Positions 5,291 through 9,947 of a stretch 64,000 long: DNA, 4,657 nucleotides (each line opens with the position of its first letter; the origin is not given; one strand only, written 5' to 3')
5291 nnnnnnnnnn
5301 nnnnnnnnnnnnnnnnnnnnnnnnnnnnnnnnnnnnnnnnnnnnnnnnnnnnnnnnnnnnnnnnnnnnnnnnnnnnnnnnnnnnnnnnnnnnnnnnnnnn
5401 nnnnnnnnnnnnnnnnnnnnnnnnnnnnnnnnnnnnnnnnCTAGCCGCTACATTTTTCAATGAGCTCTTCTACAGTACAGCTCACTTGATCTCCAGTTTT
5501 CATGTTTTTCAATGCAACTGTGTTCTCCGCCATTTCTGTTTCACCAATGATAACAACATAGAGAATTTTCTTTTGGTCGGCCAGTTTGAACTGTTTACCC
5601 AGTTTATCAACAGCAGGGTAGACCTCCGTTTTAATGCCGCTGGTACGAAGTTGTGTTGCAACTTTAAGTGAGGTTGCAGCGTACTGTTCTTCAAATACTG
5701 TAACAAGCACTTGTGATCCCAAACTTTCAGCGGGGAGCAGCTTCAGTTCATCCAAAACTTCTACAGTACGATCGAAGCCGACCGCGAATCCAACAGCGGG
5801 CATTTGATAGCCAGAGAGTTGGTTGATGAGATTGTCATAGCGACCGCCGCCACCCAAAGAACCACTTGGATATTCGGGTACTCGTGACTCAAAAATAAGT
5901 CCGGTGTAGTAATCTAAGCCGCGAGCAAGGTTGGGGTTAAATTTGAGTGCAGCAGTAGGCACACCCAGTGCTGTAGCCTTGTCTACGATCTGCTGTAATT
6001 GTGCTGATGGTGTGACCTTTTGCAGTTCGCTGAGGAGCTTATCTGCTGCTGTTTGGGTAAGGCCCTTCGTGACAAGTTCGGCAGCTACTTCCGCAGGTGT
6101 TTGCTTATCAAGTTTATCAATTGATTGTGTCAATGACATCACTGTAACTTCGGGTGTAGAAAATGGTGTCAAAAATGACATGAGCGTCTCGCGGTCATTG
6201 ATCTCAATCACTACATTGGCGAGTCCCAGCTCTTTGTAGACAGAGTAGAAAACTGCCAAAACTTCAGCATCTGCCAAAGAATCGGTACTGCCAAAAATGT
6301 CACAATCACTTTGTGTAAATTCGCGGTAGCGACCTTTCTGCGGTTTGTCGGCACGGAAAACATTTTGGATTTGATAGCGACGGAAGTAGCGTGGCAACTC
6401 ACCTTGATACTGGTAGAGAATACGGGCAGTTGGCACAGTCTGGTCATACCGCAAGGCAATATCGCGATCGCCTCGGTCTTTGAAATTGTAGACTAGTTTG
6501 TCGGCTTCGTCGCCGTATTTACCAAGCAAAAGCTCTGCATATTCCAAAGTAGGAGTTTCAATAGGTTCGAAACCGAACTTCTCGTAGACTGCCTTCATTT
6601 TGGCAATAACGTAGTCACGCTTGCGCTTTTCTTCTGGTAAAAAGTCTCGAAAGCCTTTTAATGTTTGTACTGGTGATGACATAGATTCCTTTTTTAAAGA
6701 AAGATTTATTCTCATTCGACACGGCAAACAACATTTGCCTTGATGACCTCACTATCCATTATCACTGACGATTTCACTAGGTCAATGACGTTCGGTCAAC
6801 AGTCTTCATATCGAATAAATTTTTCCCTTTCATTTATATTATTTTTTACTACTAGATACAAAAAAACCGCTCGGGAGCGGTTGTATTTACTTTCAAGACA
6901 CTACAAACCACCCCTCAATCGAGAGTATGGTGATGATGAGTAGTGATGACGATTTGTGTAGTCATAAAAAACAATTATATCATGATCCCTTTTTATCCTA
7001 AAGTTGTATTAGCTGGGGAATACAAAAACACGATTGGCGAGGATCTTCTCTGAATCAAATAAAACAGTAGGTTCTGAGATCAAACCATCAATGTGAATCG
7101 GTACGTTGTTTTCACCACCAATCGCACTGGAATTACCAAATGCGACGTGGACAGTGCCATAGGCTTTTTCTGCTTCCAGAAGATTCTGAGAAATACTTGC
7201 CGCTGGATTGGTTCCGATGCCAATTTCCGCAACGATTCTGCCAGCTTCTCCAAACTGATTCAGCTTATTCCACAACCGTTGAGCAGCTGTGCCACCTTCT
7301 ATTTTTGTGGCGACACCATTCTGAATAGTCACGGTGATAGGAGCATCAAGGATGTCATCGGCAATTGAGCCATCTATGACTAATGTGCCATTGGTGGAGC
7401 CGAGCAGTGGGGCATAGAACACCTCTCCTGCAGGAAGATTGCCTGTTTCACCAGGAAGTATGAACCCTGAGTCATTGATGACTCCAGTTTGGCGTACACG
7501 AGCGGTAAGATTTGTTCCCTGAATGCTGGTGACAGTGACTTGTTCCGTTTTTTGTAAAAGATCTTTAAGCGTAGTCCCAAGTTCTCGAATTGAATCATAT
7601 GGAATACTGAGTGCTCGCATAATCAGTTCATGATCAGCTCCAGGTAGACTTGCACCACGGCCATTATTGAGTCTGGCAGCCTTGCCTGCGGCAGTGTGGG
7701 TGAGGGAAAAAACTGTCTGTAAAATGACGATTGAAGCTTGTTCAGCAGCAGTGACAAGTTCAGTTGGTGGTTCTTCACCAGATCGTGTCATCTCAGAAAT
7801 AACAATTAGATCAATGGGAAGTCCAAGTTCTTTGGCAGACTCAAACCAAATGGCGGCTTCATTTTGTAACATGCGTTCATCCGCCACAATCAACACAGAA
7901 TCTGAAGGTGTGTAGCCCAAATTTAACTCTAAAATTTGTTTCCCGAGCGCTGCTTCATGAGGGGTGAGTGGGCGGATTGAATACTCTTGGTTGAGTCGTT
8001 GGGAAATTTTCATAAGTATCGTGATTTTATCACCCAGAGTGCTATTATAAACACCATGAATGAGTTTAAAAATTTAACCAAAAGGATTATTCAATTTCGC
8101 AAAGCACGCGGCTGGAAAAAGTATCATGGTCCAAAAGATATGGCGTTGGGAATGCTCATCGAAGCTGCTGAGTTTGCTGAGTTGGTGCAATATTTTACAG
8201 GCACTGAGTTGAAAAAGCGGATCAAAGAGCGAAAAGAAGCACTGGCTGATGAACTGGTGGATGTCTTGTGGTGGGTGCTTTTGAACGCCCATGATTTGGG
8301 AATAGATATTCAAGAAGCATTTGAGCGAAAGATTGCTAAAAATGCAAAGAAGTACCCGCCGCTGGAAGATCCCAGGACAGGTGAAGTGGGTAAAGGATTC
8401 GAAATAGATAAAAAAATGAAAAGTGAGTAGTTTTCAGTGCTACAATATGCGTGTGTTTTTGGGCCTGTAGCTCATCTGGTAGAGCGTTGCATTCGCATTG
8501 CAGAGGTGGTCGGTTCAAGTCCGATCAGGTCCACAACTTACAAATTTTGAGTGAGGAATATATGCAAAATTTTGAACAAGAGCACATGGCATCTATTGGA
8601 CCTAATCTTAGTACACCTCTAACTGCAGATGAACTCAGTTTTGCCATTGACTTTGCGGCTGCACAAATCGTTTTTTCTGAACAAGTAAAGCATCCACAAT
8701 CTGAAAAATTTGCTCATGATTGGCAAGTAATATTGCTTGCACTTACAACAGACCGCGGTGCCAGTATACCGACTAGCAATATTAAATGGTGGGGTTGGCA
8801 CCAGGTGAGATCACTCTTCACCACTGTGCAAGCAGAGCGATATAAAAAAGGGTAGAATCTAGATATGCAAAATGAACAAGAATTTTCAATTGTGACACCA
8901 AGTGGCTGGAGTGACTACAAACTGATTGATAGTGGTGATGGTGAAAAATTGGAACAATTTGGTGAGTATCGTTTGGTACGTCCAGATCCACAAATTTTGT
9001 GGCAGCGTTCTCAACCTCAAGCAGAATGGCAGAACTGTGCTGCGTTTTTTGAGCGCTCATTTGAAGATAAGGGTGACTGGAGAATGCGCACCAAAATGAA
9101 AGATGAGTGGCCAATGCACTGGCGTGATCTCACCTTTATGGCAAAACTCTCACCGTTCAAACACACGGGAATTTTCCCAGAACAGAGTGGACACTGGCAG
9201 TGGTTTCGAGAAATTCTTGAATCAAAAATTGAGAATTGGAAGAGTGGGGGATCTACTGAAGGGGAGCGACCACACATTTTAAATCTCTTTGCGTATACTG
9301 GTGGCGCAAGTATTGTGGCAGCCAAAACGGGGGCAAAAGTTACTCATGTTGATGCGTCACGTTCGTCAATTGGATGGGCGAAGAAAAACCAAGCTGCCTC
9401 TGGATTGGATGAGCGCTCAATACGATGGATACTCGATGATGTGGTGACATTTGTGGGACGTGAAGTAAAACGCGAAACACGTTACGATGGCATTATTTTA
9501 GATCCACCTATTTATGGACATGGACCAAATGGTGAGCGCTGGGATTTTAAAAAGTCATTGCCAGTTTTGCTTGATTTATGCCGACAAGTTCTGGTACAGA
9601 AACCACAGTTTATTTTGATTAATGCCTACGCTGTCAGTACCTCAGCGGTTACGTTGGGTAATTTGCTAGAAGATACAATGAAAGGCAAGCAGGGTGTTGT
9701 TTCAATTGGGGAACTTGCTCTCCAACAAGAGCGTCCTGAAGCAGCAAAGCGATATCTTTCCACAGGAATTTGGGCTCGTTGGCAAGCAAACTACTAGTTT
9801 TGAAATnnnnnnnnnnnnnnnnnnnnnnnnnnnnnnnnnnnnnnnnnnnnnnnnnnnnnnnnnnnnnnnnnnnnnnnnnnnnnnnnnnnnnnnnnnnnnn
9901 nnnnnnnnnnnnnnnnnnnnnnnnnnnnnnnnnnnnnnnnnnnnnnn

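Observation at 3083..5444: Tandem, highly divergent cytidylate-kinase-like paralogs with large insertions; the first has lost the P-loop lysine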

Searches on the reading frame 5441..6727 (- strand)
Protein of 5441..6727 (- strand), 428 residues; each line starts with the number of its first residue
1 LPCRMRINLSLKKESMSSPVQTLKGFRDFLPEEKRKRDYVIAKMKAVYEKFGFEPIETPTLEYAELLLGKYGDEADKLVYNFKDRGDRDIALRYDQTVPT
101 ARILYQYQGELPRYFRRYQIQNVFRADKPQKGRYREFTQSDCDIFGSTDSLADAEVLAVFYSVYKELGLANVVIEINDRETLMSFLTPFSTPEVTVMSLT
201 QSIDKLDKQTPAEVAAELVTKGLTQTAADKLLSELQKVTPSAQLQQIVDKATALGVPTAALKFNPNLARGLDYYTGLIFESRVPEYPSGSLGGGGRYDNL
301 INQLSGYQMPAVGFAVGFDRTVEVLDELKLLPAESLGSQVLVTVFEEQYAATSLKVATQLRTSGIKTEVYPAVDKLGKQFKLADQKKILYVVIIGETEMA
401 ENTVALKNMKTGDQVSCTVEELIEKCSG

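Call 42: find_related_loci(query=window:5441-6727:-, collection=genome_contigs, flank=5000)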
Query window:5441-6727:- (428 aa) in genome_contigs; peptide patterns used: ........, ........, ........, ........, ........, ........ (x = any residue, [..] = any of these).
346 stretches matched a pattern; 164 encode a relative of the query (tblastn E <= 1e-3); the best 80 are kept; 80 distinct loci.
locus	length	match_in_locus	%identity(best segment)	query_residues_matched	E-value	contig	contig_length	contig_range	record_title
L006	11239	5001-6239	85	12-423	0e+0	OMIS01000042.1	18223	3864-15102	bacterium isolate AM_0466 genome assembly, contig: AM_0466_42, whole genome shotgun sequence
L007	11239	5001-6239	85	13-424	0e+0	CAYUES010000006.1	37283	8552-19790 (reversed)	MAG TPA_asm: uncultured Pseudomonadales bacterium isolate SRP329715_co2_11 genome assembly, contig: NODE_2350_length_372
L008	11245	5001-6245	83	10-423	0e+0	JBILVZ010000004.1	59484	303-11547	MAG: Methylococcaceae bacterium isolate ME2018-08-25_3300042355_group8_bin66 Rohwer_bin1527_scaffold_31_c1, whole genome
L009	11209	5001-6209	64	21-423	3e-175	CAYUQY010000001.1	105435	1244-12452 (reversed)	MAG TPA_asm: uncultured Pseudomonadales bacterium isolate binchicken_co335_44 genome assembly, contig: NODE_28_length_10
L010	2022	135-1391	60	9-427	4e-173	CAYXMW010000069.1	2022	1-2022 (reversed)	MAG TPA_asm: uncultured Pseudomonadales bacterium isolate SRP191223_co1_89 genome assembly, contig: NODE_103253_length_2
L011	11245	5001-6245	59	11-425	4e-158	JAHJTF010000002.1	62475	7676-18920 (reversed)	MAG: Patescibacteria group bacterium isolate OS_PC_MetaG.mb.40 OS_PC_MetaG.mb.40_k141_24973, whole genome shotgun sequen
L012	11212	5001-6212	55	20-423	5e-140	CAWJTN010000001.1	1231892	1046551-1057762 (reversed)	MAG: Candidatus Roizmanbacteria bacterium isolate MFD04408.bin.1.61 genome assembly, contig: contig_30883, whole genome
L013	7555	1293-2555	47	8-427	4e-116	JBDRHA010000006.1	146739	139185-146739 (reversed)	MAG: Candidatus Shapirobacteria bacterium isolate MEGAHIT-group-1.477 k141_3822381, whole genome shotgun sequence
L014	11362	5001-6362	41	24-427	7e-109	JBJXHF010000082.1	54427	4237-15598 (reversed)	MAG: Pyrinomonadaceae bacterium isolate F1F2.bin.113 k127_8888615, whole genome shotgun sequence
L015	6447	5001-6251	42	24-427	9e-105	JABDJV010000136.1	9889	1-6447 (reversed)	MAG: Pyrinomonadaceae bacterium isolate SS_bin_32 k127_761000, whole genome shotgun sequence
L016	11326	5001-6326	41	24-422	3e-104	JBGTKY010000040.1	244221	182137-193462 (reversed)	MAG: Pyrinomonadaceae bacterium isolate JTS-RE324 k141_8212379, whole genome shotgun sequence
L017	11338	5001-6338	40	24-414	6e-102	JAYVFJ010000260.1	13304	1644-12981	MAG: Chloracidobacterium sp. isolate GL44_Down_metabinner_2 GL44_Down_metabinner_2_259, whole genome shotgun sequence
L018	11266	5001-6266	42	21-416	9e-102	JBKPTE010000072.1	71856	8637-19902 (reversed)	MAG: Acidobacteriota bacterium isolate GS_EKS_MAG_00004 GS_EKS_000003128424, whole genome shotgun sequence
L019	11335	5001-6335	41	24-427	1e-100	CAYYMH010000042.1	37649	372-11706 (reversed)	MAG TPA_asm: uncultured Cytophagia bacterium isolate SRP141376_co3_458 genome assembly, contig: NODE_2746_length_37649_c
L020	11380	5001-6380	38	24-427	6e-99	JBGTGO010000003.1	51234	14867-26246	MAG: Pyrinomonadaceae bacterium isolate JTS-RE217 k141_5236874, whole genome shotgun sequence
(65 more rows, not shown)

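Call 74: search_protein_families(library=padloc, proteins=[L006:6264-7379:-], max_evalue=0.01)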
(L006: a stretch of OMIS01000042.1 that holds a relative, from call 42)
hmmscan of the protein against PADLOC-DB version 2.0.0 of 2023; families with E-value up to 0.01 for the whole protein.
L006:6264-7379:- (371 aa): 0 families

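Call 75: search_protein_families(library=phrogs, proteins=[L006:6264-7379:-], max_evalue=0.01)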
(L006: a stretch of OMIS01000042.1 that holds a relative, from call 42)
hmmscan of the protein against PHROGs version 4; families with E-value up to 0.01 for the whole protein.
L006:6264-7379:- (371 aa): 1 family
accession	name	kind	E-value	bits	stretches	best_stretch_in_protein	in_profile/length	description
phrog_34175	-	unknown function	0.0093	15.8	0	63-163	12-114/433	-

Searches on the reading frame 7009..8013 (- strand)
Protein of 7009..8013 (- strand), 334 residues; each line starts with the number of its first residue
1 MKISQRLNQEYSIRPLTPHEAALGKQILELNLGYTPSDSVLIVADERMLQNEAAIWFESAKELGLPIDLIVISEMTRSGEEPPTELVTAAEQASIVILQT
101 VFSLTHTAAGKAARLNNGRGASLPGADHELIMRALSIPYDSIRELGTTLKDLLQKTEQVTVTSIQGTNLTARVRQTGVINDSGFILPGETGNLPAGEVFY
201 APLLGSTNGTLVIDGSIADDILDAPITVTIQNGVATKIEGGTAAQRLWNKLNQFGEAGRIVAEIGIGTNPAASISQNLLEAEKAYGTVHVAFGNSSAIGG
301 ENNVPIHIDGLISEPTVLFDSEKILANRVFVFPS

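Call 26: search_protein_families(library=pfam, proteins=[window:7009-8013:-], max_evalue=0.001)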
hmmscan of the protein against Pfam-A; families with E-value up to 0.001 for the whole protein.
window:7009-8013:- (334 aa): 1 family
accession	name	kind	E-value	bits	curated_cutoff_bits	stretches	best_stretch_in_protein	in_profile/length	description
PF02073.20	Peptidase_M29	-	4.6e-07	29.4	27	1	150-297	196-351/406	Thermophilic metalloprotease (M29)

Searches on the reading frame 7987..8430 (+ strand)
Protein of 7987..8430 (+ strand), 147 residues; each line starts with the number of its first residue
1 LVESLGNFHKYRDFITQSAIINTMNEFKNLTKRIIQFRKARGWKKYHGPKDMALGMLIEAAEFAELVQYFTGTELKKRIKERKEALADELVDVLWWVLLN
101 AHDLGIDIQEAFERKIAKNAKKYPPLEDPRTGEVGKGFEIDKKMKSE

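Call 26: search_protein_families(library=pfam, proteins=[window:7987-8430:+], max_evalue=0.001)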
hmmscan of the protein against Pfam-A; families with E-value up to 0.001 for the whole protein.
window:7987-8430:+ (147 aa): 2 families
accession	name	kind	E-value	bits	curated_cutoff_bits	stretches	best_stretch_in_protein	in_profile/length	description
PF03819.22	MazG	-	1.9e-08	34.9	22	1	50-124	4-71/74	MazG nucleotide pyrophosphohydrolase domain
PF12643.12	MazG-like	-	2.6e-08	34.4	27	1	60-126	7-73/85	MazG-like family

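Call 83: search_protein_families(library=ncbifam, proteins=[window:7987-8430:+], max_evalue=0.001)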
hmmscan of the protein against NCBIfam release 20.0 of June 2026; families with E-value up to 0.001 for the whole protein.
window:7987-8430:+ (147 aa): 0 families

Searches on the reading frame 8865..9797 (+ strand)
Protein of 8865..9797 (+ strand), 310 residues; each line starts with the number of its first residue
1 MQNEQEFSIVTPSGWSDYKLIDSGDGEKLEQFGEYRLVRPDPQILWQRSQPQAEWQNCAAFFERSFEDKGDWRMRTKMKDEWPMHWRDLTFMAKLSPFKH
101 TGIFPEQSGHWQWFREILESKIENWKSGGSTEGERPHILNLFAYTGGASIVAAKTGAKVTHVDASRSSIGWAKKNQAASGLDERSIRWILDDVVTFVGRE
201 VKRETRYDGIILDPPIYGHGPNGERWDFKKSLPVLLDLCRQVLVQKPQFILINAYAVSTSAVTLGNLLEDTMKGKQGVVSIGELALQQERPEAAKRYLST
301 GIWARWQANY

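Call 26: search_protein_families(library=pfam, proteins=[window:8865-9797:+], max_evalue=0.001)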
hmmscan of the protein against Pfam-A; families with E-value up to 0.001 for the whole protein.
window:8865-9797:+ (310 aa): 3 families
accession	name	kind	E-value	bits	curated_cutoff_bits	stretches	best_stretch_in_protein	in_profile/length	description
PF10672.15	Methyltrans_SAM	-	3.5e-11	43.3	27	1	136-239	125-228/286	S-adenosylmethionine-dependent methyltransferase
PF09445.16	Methyltransf_15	-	3.1e-06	27.3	22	1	137-239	3-106/165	RNA cap guanine-N2 methyltransferase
PF03602.21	Cons_hypoth95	-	1.9e-05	24.9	24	1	132-215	39-122/182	Conserved hypothetical protein 95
